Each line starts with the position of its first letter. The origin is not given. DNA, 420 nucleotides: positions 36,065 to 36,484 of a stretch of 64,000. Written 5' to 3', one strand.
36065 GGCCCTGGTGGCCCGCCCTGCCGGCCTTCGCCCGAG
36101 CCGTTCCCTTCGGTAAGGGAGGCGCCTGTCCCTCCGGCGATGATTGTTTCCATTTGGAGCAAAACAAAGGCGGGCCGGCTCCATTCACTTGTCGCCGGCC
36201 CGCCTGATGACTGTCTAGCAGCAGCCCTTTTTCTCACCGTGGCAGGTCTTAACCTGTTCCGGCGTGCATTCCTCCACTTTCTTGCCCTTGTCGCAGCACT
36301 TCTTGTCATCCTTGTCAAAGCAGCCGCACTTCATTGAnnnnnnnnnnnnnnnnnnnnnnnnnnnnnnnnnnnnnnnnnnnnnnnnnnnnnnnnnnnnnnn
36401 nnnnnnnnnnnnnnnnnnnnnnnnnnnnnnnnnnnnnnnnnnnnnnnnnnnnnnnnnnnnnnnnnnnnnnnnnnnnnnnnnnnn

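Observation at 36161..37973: Unannotated 39-aa Cys-rich peptide co-transcribed with a Cys/His-extended PadR regulator, divergent from a split DUF318 permease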

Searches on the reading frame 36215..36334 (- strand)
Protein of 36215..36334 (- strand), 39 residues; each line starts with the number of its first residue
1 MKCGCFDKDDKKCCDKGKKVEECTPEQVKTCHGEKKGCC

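Call 3: search_protein_families(library=pfam, proteins=[window:36215-36334:-], max_evalue=0.01)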
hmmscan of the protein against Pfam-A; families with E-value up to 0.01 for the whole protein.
window:36215-36334:- (39 aa): 0 families

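Call 4: search_protein_families(library=ncbifam, proteins=[window:36215-36334:-], max_evalue=0.01)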
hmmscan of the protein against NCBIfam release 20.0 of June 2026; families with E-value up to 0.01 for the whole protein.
window:36215-36334:- (39 aa): 0 families

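Call 24: search_protein_families(library=pfam, proteins=[window:36218-36334:-], max_evalue=10)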
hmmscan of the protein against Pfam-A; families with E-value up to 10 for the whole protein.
seq(39 aa): 1 family
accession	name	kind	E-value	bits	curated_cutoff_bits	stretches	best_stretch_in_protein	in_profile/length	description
PF24804.1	DUF7705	-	5.8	6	29.2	1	1-38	118-153/464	Domain of unknown function (DUF7705)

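Call 25: search_protein_families(library=ncbifam, proteins=[window:36218-36334:-], max_evalue=10)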
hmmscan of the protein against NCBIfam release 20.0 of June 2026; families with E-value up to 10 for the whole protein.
seq(39 aa): 0 families

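Call 45: search_protein_representatives(alignment_id=A2)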
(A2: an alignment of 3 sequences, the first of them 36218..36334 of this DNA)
Query: 3 sequences, 39 profile positions. Proteins with E-value up to 0.001 (for the whole library): 7; up to 1e-10: 1; up to 1e-30: 0. The best 7 are listed.
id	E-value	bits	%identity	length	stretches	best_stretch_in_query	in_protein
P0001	1.8e-18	82.8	-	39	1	1-39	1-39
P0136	2.5e-08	50.3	-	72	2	9-37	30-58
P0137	2.5e-05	40.7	-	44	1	2-37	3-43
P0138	1.4e-04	38.3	-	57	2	13-39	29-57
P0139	1.8e-04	37.9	-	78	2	8-39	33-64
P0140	3.0e-04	37.2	-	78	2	19-34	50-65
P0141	5.5e-04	36.4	-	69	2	13-34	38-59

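Call 47: find_encoding_contigs(protein=P0137, flank=5000, max_places=4)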
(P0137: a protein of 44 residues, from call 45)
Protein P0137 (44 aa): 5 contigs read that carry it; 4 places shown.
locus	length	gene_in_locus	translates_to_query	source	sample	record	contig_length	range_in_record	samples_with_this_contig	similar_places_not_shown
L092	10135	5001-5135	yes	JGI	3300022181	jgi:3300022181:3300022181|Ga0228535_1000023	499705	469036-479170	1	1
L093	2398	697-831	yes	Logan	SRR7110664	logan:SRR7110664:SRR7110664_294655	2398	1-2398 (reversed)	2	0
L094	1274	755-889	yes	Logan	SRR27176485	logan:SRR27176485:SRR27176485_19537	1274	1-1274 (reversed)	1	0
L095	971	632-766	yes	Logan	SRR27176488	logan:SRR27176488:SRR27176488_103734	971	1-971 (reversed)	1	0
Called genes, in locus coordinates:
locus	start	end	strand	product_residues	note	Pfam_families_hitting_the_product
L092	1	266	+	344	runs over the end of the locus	PF02254:TrkA_N, PF22614:Slo-like_RCK (weak), PF06241:Castor_Poll_mid (weak)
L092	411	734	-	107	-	PF01909:NTP_transf_2, PF18765:Polbeta (weak)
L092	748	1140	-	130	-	PF05168:HEPN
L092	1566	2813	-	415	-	PF04851:ResIII, PF00270:DEAD, PF13245:AAA_19 (weak), PF13401:AAA_22 (weak), PF00271:Helicase_C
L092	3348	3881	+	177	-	PF07155:ECF-ribofla_trS, PF12822:ECF_trnsprt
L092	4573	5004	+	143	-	PF03551:PadR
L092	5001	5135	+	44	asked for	-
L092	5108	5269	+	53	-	-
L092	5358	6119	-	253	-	PF13489:Methyltransf_23, PF01209:Ubie_methyltran (weak), PF13847:Methyltransf_31, PF08241:Methyltransf_11, PF08242:Methyltransf_12, PF13649:Methyltransf_25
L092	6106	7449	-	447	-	PF01546:Peptidase_M20, PF07687:M20_dimer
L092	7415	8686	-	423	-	PF12832:MFS_1_like (weak), PF00083:Sugar_tr, PF07690:MFS_1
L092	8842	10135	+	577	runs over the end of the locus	PF04389:Peptidase_M28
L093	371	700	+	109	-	PF03551:PadR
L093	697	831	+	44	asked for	-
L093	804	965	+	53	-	-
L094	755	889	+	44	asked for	-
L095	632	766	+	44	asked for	-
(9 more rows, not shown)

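Call 48: search_protein_families(library=pfam, proteins=[P0136, P0137, P0138, P0139, P0140, P0141], max_evalue=10)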
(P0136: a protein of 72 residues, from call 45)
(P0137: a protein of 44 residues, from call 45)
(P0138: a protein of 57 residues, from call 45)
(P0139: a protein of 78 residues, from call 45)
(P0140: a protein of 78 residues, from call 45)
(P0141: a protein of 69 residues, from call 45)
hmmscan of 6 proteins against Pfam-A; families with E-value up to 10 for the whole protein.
P0136 (72 aa): 1 family
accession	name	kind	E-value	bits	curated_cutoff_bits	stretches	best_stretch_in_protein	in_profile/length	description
PF01516.21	Orbi_VP6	-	0.45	10.4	22.6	1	7-68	167-225/324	Orbivirus helicase VP6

P0137 (44 aa): 0 families

P0138 (57 aa): 1 family
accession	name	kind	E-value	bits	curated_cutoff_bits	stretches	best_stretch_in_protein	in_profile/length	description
PF13011.12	LZ_Tnp_IS481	-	0.38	11.5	22.2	1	27-46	60-78/85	leucine-zipper of insertion element IS481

P0139 (78 aa): 5 families
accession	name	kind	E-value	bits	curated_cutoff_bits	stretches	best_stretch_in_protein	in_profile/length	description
PF13011.12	LZ_Tnp_IS481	-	0.14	12.9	22.2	0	42-54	65-77/85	leucine-zipper of insertion element IS481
PF14698.11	ASL_C2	-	0.27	12.2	27.3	0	37-61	31-55/69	Argininosuccinate lyase C-terminal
PF08492.17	SRP72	-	0.28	12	25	1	33-52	21-40/58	SRP72 RNA-binding domain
PF06360.16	E_raikovi_mat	-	4.9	8.1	25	1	47-64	18-35/36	Euplotes raikovi mating pheromone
PF07448.17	Spp-24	-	5.9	7.6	26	1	34-49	16-32/64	Secreted phosphoprotein 24 (Spp-24) cystatin-like domain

P0140 (78 aa): 1 family
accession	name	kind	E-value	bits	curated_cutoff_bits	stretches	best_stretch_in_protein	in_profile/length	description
PF06360.16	E_raikovi_mat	-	8.2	7.4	25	0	53-63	18-28/36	Euplotes raikovi mating pheromone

P0141 (69 aa): 1 family
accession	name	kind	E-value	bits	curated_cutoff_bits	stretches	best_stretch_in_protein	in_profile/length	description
PF06535.18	RGM_N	-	0.13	12.9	24.2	1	45-63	35-53/70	Repulsive guidance molecule (RGM) N-terminal domain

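Call 49: search_protein_families(library=ncbifam, proteins=[P0136, P0137, P0138, P0139, P0140, P0141], max_evalue=10)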
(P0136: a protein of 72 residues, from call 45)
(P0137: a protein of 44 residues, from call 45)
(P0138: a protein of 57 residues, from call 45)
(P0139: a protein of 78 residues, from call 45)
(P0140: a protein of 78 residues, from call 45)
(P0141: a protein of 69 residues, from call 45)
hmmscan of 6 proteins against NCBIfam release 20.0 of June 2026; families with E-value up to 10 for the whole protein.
P0136 (72 aa): 1 family
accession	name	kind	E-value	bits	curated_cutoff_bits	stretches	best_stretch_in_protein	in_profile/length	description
NF006435.1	PRK08724.1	equivalog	1.2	7.8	580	1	17-68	360-410/672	flagellar filament capping protein FliD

P0137 (44 aa): 0 families

P0138 (57 aa): 1 family
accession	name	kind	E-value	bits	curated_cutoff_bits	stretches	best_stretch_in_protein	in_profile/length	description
NF040658.1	Myxo_OME_TraC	equivalog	5.3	5.6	500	1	12-50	363-401/602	outer membrane exchange accessory lipoprotein TraC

P0139 (78 aa): 0 families

P0140 (78 aa): 0 families

P0141 (69 aa): 0 families

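Call 51: search_solved_structures(query=P0140, max_evalue=10)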
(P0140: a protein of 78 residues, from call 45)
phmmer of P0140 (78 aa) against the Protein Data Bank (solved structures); distinct sequences matched with E-value up to 10: 0.

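Call 54: find_related_loci(query=A3, collection=metagenome_contigs, flank=4000)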
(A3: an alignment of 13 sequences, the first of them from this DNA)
Query A3 (39 aa) in metagenome_contigs; peptide patterns used: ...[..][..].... (x = any residue, [..] = any of these).
600 stretches matched a pattern (row limit reached: there are more); 64 encode a relative of the query (tblastn E <= 1e-3); 64 distinct loci.
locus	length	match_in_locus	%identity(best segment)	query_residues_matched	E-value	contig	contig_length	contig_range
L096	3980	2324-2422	68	3-36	6e-9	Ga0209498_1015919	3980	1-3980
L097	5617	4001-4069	65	12-34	1e-8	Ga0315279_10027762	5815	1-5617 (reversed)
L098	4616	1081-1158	46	12-37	5e-7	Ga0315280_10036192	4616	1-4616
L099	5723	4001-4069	52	12-34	5e-7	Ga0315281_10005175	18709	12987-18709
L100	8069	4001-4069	48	12-34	2e-6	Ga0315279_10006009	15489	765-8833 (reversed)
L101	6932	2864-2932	48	12-34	2e-6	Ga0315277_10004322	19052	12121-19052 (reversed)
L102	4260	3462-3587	36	6-37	2e-6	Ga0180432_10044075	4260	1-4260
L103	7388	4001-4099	48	8-38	3e-6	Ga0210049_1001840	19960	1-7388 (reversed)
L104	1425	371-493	34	6-36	4e-6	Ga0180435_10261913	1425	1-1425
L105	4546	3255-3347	55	11-37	5e-6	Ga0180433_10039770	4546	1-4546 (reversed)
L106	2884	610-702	48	11-37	7e-6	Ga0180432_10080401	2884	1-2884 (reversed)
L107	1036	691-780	57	11-36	6e-6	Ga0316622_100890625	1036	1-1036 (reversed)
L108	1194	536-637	47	8-37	6e-6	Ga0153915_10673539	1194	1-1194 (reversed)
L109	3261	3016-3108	42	11-37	1e-5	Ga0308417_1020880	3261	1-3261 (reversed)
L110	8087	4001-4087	53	3-34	1e-5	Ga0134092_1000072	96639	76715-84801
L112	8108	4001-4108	47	6-37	2e-5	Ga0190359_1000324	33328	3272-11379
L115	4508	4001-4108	47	6-37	2e-5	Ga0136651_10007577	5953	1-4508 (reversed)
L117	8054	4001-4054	72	19-36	3e-5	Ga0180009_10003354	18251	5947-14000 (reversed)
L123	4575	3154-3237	54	9-36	4e-5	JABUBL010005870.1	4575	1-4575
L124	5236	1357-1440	54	8-34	5e-5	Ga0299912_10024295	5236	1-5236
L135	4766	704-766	67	19-39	7e-5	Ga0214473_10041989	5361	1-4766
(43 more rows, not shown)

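Call 65: search_protein_families(library=pfam, proteins=[L123:3336-4268:+, L117:5063-5803:+, L104:569-1288:+, L101:39-905:+, L124:1492-2643:+, L135:2660-3004:+, L135:3016-4146:+, L099:3986-5326:+, L102:3096-3635:+], max_evalue=0.001)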
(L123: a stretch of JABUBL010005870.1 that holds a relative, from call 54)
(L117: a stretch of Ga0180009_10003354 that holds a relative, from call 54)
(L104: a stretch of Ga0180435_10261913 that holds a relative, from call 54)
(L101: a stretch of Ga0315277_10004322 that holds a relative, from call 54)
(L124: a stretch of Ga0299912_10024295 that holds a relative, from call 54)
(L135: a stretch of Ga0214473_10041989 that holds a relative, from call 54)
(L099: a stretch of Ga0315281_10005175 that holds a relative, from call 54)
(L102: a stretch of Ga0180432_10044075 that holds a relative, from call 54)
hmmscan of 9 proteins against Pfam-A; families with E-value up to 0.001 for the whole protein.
L123:3336-4268:+ (310 aa): 4 families
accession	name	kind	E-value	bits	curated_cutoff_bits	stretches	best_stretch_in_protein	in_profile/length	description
PF00005.33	ABC_tran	-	1.5e-27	97.3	25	1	21-163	2-136/137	ABC transporter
PF13304.12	AAA_21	-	4.4e-15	57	27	1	127-196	229-301/304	AAA domain, putative AbiEii toxin, Type IV TA system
PF13732.12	DrrA1-3_C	-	0.00018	22.6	27.4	1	230-304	13-80/81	ATP-binding protein DrrA1-3-like, C-terminal domain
PF02463.25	SMC_N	-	0.00072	19.5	40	0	143-209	148-213/220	RecF/RecN/SMC N terminal domain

L117:5063-5803:+ (246 aa): 4 families
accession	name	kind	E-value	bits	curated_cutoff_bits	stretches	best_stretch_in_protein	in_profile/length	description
PF01061.29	ABC2_membrane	-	8.5e-29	101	26.9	1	10-206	5-209/211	ABC-2 type transporter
PF12698.13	ABC2_membrane_3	-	1e-18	68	31.6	1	53-234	165-345/347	ABC-2 family transporter protein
PF03379.19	CcmB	-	0.0002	21.3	24.9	1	43-149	39-145/215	CcmB protein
PF12679.13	ABC2_membrane_2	-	0.00045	20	27.2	0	67-175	85-200/283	ABC-2 family transporter protein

L104:569-1288:+ (239 aa): 13 families
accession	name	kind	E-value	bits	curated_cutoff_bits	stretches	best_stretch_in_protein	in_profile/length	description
PF08242.18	Methyltransf_12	-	2.5e-12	47.8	30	1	89-184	1-98/98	Methyltransferase domain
PF13649.12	Methyltransf_25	-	1.3e-11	45.4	27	1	88-176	1-91/97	Methyltransferase domain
PF13847.12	Methyltransf_31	-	1.3e-11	44.8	27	1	85-196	4-120/145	Methyltransferase domain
PF00891.24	Methyltransf_2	-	4.6e-09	36.4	22.3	1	74-203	52-181/210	O-methyltransferase domain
PF08241.18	Methyltransf_11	-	1.5e-08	35.6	21.2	1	89-185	1-94/95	Methyltransferase domain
PF01209.24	Ubie_methyltran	-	7.6e-07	29.1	20.1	1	69-191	34-156/233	ubiE/COQ5 methyltransferase family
PF13489.12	Methyltransf_23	-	1.7e-05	25.1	27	1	82-190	20-120/164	Methyltransferase domain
PF01135.25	PCMT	-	1.9e-05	25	20.3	1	77-142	66-132/210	Protein-L-isoaspartate(D-aspartate) O-methyltransferase (PCMT)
PF13679.12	Methyltransf_32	-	5e-05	23.7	27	1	74-127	20-72/143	Methyltransferase domain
PF02390.23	Methyltransf_4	-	5.8e-05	23.1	24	1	86-141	3-58/173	Putative methyltransferase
PF01728.25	FtsJ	-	0.00032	21.1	24.1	1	74-130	13-69/181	FtsJ-like methyltransferase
PF08003.17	Methyltransf_9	-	0.00047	19.7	23.8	1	68-186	102-217/315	Protein of unknown function (DUF1698)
PF24675.1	NpmA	-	0.00064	19.5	60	0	79-128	18-67/214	16S rRNA (adenine(1408)-N(1))-methyltransferase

L101:39-905:+ (288 aa): 15 families
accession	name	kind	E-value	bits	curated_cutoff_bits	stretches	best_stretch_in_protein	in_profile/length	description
PF01656.29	CbiA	-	1.1e-12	48.5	25.4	1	4-262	1-125/125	CobQ/CobB/MinD/ParA nucleotide binding domain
PF10609.15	ParA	-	3.5e-12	46.7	27.1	1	160-281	111-245/246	NUBPL iron-transfer P-loop NTPase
PF00037.32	Fer4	-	4.5e-12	45.7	21.1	2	62-83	2-23/24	4Fe-4S binding domain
PF12838.12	Fer4_7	-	3.6e-10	40.6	27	2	94-115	2-23/52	4Fe-4S dicluster domain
PF12797.12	Fer4_2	-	9.6e-09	35.1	24.5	1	62-78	4-20/22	4Fe-4S binding domain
PF14697.11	Fer4_21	-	4.9e-08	33.4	35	1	61-111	1-59/59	4Fe-4S dicluster domain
PF13187.11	Fer4_9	-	5.7e-07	29.9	27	0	94-113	2-21/52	4Fe-4S dicluster domain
PF12837.12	Fer4_6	-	1.6e-06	28.2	25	0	61-82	2-23/24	4Fe-4S binding domain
PF13484.11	Fer4_16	-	2.3e-06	28.7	30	0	94-112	2-20/66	4Fe-4S double cluster binding domain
PF13237.11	Fer4_10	-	1.1e-05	25.7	25.5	1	62-105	3-53/53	4Fe-4S dicluster domain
PF25160.1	LdpA_Fe-S-bd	-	3.9e-05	23.8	27.6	1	74-113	9-47/49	LdpA Fe-S cluster-binding domain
PF03193.22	RsgA_GTPase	-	9.6e-05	22.7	30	0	181-230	21-71/174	RsgA GTPase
PF12798.12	Fer4_3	-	0.00017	22.6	27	0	68-82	1-15/15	4Fe-4S binding domain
PF12800.12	Fer4_4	-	0.00048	20.7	24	0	66-79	2-15/17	4Fe-4S binding domain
PF00009.33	GTP_EFTU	-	0.00056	20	26.5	0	176-249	86-157/188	Elongation factor Tu GTP binding domain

L124:1492-2643:+ (383 aa): 1 family
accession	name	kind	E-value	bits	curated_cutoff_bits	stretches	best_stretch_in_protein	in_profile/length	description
PF02417.20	Chromate_transp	-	7.6e-89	296.5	28.6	2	9-173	1-166/166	Chromate transporter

L135:2660-3004:+ (114 aa): 1 family
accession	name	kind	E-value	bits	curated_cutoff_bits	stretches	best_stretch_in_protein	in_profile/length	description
PF00126.33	HTH_1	-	4.4e-08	33.4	26.6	1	25-83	7-60/60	Bacterial regulatory helix-turn-helix protein, lysR family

L135:3016-4146:+ (376 aa): 3 families
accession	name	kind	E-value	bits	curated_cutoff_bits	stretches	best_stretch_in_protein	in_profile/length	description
PF16983.11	MFS_MOT1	-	4.4e-55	185.2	30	2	209-327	2-111/111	Molybdate transporter of MFS superfamily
PF00916.26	Sulfate_transp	-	7.9e-07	28.6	23.2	1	176-346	212-379/380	Sulfate permease family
PF03594.19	BenE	-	9.3e-07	28.5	27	1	41-364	47-370/378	Benzoate membrane transport protein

L099:3986-5326:+ (446 aa): 1 family
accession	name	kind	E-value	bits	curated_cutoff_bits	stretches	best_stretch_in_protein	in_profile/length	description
PF02417.20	Chromate_transp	-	2.6e-71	239.4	28.6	2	280-440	2-164/166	Chromate transporter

L102:3096-3635:+ (179 aa): 0 families

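Call 73: predict_structure(alignment_id=A4)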
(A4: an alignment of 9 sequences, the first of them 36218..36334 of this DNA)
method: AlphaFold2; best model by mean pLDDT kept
length: 39 residues; sequences in the alignment: 9
mean_pLDDT: 62.6   pTM: 0.34
mean pLDDT of the five models: 62.6, 61.2, 58.6, 58.3, 58.2
residues with pLDDT >= 90: 0; 70-90: 12; 50-70: 20; < 50: 7
segments of 3 or more residues with pLDDT < 50: 1-4
pLDDT, mean of each block of 10 residues (from residue 1): 51 63 76 60
secondary structure, 60 per line:
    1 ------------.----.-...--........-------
elements in order: H25-32
